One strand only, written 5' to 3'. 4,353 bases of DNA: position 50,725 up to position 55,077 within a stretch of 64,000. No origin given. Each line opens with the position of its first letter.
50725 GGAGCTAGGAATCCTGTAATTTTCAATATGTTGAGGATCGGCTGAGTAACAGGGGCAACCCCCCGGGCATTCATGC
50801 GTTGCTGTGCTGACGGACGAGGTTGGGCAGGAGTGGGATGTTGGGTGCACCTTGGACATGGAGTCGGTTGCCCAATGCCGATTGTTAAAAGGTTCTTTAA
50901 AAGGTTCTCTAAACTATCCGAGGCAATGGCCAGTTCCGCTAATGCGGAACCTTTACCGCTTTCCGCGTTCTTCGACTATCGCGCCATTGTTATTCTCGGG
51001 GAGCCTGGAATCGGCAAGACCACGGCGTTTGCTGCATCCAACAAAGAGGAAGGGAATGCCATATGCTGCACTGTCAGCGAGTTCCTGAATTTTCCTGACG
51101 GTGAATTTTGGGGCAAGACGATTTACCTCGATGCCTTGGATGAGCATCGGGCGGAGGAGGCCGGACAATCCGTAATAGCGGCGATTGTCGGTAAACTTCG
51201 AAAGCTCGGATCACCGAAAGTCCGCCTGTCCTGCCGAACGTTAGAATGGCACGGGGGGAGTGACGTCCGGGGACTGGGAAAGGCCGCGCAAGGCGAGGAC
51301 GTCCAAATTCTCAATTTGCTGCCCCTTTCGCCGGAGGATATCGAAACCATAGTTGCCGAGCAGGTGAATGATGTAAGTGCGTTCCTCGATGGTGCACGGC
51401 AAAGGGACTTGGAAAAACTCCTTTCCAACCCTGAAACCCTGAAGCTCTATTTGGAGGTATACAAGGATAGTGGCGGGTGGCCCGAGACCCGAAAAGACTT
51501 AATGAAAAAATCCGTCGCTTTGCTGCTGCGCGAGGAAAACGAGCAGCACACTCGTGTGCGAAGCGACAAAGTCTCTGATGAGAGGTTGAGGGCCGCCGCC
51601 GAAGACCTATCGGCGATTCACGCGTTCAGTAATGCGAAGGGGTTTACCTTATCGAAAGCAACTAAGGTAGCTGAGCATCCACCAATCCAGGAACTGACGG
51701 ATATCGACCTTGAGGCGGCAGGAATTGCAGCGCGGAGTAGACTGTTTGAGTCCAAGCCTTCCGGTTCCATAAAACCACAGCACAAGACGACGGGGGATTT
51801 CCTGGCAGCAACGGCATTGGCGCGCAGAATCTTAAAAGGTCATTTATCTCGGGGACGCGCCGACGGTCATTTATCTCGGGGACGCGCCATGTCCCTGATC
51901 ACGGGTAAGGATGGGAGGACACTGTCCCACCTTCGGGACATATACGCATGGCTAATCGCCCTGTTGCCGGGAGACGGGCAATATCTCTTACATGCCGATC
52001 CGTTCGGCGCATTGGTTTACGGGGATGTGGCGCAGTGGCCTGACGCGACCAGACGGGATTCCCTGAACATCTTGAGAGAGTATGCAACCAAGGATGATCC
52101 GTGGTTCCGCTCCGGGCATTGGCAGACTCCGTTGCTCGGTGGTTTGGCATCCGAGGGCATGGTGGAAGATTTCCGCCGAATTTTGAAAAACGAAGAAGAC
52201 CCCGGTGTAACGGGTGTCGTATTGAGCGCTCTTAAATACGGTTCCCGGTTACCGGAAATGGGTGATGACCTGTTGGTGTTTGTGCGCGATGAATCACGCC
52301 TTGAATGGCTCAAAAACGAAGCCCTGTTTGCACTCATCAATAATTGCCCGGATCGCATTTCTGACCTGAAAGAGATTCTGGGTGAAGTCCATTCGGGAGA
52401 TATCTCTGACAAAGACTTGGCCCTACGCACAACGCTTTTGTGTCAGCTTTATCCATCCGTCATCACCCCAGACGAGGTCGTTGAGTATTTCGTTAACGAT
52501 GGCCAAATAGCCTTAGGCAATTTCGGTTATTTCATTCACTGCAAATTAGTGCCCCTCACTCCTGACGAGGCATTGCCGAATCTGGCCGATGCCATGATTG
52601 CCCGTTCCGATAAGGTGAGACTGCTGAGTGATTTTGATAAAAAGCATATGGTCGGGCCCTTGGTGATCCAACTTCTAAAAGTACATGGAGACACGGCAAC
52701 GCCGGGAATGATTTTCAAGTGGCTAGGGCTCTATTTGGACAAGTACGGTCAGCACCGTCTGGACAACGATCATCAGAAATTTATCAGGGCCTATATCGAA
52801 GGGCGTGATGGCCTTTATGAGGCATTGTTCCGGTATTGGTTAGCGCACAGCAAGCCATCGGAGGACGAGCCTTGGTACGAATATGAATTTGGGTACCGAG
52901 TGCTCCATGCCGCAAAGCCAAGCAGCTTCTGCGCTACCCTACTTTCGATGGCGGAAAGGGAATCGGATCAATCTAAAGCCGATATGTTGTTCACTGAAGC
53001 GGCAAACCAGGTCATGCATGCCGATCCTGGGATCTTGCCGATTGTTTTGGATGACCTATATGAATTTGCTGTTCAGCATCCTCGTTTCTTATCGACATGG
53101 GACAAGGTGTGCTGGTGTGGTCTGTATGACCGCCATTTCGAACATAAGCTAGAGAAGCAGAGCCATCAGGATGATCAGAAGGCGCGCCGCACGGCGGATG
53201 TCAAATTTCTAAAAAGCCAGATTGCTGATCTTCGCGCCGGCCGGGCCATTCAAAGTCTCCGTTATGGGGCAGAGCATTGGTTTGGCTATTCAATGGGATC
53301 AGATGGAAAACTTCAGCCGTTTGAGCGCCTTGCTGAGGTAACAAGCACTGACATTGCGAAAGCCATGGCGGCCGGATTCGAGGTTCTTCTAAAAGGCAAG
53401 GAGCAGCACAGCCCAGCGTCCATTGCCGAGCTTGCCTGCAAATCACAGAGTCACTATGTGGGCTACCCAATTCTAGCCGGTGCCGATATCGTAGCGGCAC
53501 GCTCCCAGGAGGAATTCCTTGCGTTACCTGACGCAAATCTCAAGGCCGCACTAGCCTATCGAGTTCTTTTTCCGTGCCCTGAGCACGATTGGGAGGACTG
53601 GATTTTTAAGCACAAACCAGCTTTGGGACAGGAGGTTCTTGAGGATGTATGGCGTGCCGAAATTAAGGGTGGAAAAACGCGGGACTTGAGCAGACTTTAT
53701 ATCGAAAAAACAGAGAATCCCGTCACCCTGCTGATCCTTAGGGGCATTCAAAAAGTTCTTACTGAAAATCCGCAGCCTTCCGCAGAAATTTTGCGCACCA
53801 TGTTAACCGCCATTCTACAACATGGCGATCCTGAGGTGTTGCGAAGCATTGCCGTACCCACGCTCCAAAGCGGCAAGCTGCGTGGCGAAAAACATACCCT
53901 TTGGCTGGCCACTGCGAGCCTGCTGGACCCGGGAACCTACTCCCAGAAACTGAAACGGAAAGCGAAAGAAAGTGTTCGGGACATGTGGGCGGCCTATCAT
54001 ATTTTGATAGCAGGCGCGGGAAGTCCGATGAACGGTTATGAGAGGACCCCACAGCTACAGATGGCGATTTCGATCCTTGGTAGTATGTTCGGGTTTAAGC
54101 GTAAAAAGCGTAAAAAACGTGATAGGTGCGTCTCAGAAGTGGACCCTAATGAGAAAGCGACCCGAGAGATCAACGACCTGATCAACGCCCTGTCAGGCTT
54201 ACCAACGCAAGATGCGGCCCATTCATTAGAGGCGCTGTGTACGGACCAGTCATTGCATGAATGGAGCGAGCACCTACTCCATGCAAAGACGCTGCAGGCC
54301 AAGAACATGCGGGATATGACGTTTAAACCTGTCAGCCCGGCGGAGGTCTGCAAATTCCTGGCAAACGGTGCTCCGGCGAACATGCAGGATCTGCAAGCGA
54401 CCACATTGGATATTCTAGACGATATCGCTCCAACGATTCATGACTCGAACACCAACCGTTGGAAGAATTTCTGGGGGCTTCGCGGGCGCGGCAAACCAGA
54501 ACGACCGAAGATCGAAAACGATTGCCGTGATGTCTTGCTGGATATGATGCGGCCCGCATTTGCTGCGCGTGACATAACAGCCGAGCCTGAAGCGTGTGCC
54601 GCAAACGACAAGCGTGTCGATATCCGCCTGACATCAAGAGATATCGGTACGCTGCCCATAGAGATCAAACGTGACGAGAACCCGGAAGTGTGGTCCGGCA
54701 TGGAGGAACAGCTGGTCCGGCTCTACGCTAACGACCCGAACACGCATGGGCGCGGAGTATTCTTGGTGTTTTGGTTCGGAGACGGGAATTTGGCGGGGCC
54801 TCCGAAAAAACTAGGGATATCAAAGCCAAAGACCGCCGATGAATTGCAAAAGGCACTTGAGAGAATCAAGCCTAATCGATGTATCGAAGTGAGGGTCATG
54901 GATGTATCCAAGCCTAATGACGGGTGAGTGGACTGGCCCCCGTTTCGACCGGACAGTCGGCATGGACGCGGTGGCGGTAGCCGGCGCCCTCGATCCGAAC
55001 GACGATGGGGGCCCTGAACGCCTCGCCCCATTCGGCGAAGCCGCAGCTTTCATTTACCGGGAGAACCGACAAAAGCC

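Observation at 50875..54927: Giant NACHT/STAND NTPase with C-terminal PD-(D/E)xK-like module next to tRNA-Gln: candidate single-gene conflict system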

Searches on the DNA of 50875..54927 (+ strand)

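Call 62: search_dna_similar(query=L036:7971-11960:+, collection=ecoli_genomes, mode=distant, max_rows=10)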
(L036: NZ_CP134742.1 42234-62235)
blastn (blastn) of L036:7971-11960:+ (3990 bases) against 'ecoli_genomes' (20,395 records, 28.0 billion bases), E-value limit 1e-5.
No match.

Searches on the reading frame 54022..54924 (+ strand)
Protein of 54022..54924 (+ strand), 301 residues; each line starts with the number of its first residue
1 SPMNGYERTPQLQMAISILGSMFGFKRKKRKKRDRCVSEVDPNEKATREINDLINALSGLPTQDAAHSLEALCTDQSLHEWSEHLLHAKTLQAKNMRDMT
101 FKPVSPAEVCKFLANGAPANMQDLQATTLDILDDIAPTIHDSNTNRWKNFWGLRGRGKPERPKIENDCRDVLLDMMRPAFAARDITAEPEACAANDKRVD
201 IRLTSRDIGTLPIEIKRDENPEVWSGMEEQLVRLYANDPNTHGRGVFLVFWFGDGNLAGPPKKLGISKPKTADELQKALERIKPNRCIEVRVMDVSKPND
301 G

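Call 25: search_solved_structures(query=A1, max_evalue=1)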
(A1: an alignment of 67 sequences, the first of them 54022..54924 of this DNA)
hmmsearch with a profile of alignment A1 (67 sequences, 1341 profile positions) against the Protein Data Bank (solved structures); distinct sequences matched with E-value up to 1: 27.
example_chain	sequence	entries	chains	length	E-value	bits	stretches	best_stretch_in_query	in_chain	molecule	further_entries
2qk2_A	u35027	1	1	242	0.038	15.1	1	939-1067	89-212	LP04448p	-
3iij_A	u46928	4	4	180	0.074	14.1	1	30-71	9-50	Coilin-interacting nuclear ATPase protein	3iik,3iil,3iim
5bq5_A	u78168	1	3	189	0.081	14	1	16-75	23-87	Insertion sequence IS5376 putative ATP-binding protein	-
8q4d_E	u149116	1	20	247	0.11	13.5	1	17-75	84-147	Insertion sequence IS5376 putative ATP-binding protein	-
8q3w_A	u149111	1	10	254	0.12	13.4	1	17-75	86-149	Insertion sequence IS5376 putative ATP-binding protein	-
1rkb_A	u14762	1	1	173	0.14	13.2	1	33-71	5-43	Protein AD-004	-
5jzv_A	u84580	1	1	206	0.19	12.8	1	33-71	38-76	Adenylate kinase isoenzyme 6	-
3e1s_A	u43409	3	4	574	0.2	12.7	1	17-54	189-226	Exodeoxyribonuclease V, subunit RecD | Exodeoxyribonuclease V, subunit RecD, putative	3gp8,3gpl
6cj7_A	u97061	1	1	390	0.21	12.6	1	662-750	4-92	Serpin-12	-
7wgr_A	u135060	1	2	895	0.27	12.2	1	378-458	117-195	2-oxoglutarate dehydrogenase, mitochondrial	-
8i0k_A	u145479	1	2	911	0.28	12.2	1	378-458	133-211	2-oxoglutarate dehydrogenase complex component E1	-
1jbk_A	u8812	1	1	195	0.41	11.7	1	22-54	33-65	CLPB PROTEIN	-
5lj5_Q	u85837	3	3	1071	0.41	11.7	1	23-57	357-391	Pre-mRNA-splicing factor ATP-dependent RNA helicase PRP16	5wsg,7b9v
1uky_A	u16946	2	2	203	0.48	11.4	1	31-70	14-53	URIDYLATE KINASE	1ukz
7wi7_B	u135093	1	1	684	0.51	11.4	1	29-62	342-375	DNA helicase MCM9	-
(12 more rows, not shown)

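Call 35: predict_structure(alignment_id=A1)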
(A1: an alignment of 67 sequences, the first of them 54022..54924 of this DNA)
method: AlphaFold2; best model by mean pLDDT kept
length: 301 residues; sequences in the alignment: 67
mean_pLDDT: 91.9   pTM: 0.71
mean pLDDT of the five models: 91.9, 91.3, 91.2, 91.2, 90.7
residues with pLDDT >= 90: 232; 70-90: 54; 50-70: 11; < 50: 4
segments of 3 or more residues with pLDDT < 50: none
pLDDT, mean of each block of 10 residues (from residue 1): 63 96 88 71 93 96 96 97 95 89 83 84 96 95 91 93 97 97 95 81 96 98 97 95 98 95 97 98 97 93 47
secondary structure, 60 per line:
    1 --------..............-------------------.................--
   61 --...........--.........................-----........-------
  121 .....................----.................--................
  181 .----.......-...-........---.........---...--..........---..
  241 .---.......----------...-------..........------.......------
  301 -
elements in order: H9-22 H42-58 H63-73 H76-100 H106-113 H121-141 H146-150 E151-154 E158-162 H165-181 E186-192 E198-205 E209-217 H226-235 E245-251 H272-281 E288-294

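Call 40: fold_search(model_id=the predicted structure, library=pdb)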
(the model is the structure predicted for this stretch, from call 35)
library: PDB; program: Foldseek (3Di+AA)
matches with E <= 10: 399; with E <= 0.001: 0
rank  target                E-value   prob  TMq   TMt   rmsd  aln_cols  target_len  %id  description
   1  2vld_A                2.0e-02  0.97  0.26  0.32   6.2       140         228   14  crystal structure of a repair endonuclease from Pyrococcus abyssi (released 2009-05-19)
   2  4dap                  2.2e-02  0.93  0.26  0.32   7.6       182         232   14  The structure of Escherichia coli SfsA (released 2013-08-14)
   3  8q44_A                2.6e-02  0.38  0.22  0.17  23.9       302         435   12  Crystal structure of cA4-bound Can2 (E364R) in complex with oligo-T DNA (released 2023-11-22)
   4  9ibq_A                3.1e-02  0.15  0.16  0.16  21.7       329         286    9  Structure of BstEII with DNA substrate (released 2026-03-04)
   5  2vld_B                3.5e-02  0.93  0.24  0.31   6.2       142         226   15  crystal structure of a repair endonuclease from Pyrococcus abyssi (released 2009-05-19)
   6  5gke_A                6.6e-02  0.69  0.22  0.26   6.8       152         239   12  Structure of EndoMS-dsDNA1 complex (released 2016-11-02)
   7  8q43_A                6.6e-02  0.23  0.22  0.17  23.8       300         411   13  Crystal structure of cA4-bound Can2 (E341A) in complex with oligo-C DNA (released 2023-11-22)
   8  8q3z_A                7.4e-02  0.44  0.28  0.20  24.6       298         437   11  Crystal structure of cA4-bound Can2 from Thermoanaerobacter brockii (released 2023-11-22)
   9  8q3y_A                8.2e-02  0.15  0.20  0.15  24.4       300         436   13  Crystal structure of apo Can2 from Thermoanaerobacter brockii (released 2023-11-22)
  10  7jl1_A                8.7e-02  0.08  0.12  0.07  22.4       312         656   10  Cryo-EM structure of RIG-I:dsRNA in complex with RIPLET PrySpry domain (monomer) (released 2020-12-09)
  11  6ut7_G                1.2e-01  0.41  0.25  0.19  23.1       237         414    9  Fitted model for the tetradecameric assembly of Thermococcus gammatolerans McrB AAA+ hexamers with bound McrC (released 2020-10-21)
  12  1sqf                  1.2e-01  0.07  0.12  0.09  21.6       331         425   12  The crystal structure of E. coli Fmu binary complex with S-Adenosylmethionine at 2.1 A resolution (released 2004-05-18)
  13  8q41_A                1.6e-01  0.15  0.22  0.16  23.8       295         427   12  Crystal structure of Can2 (E341A) bound to cA4 and TTTAAA ssDNA (released 2023-11-22)
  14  4p0q_A                1.7e-01  0.44  0.18  0.19   6.2       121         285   21  Crystal structure of Human Mus81-Eme1 in complex with 5'-flap DNA (released 2014-05-28)
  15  9f99_A                1.9e-01  0.51  0.19  0.28   6.5       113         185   20  Crystal structure of MUS81-EME1 bound by compound 10. (released 2024-06-19)
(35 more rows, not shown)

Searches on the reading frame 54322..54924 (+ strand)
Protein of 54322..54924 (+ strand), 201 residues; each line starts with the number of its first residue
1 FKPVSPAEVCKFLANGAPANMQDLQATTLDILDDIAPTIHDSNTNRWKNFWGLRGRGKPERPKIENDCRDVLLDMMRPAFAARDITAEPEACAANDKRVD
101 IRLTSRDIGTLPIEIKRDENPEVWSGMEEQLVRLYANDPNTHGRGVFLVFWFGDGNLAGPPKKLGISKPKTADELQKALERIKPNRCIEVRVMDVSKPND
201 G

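Call 91: search_protein_representatives(protein=window:54322-54924:+)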
Query: 201 residues. Proteins with E-value up to 0.001 (for the whole library): 1722; up to 1e-10: 1309; up to 1e-30: 205. The best 150 are listed.
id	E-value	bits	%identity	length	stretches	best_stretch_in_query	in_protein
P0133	3.1e-72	259.0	61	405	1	4-200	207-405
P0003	1.8e-70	253.2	59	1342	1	1-199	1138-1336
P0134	6.1e-62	225.4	55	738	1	2-200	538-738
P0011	1.4e-61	224.2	56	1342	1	1-199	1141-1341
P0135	5.4e-55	202.7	54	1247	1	5-199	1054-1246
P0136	6.0e-55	202.5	53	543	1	7-199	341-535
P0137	4.1e-54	199.8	51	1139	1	6-200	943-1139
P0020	6.8e-47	176.2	47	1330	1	7-198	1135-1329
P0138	1.4e-41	158.9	46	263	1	5-198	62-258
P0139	1.4e-41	158.8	45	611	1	7-198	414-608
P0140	1.4e-39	152.3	44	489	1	8-197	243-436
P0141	1.5e-39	152.3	62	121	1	29-140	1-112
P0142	5.9e-39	150.3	44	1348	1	10-199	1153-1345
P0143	9.4e-39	149.6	45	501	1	6-200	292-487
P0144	1.2e-38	149.3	46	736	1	11-198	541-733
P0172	1.7e-35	139.0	41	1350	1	6-198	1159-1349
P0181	4.9e-35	137.5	43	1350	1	7-198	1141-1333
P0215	9.6e-34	133.3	40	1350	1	3-198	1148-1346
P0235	4.2e-33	131.2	40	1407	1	6-199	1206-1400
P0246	7.7e-33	130.3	42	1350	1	11-194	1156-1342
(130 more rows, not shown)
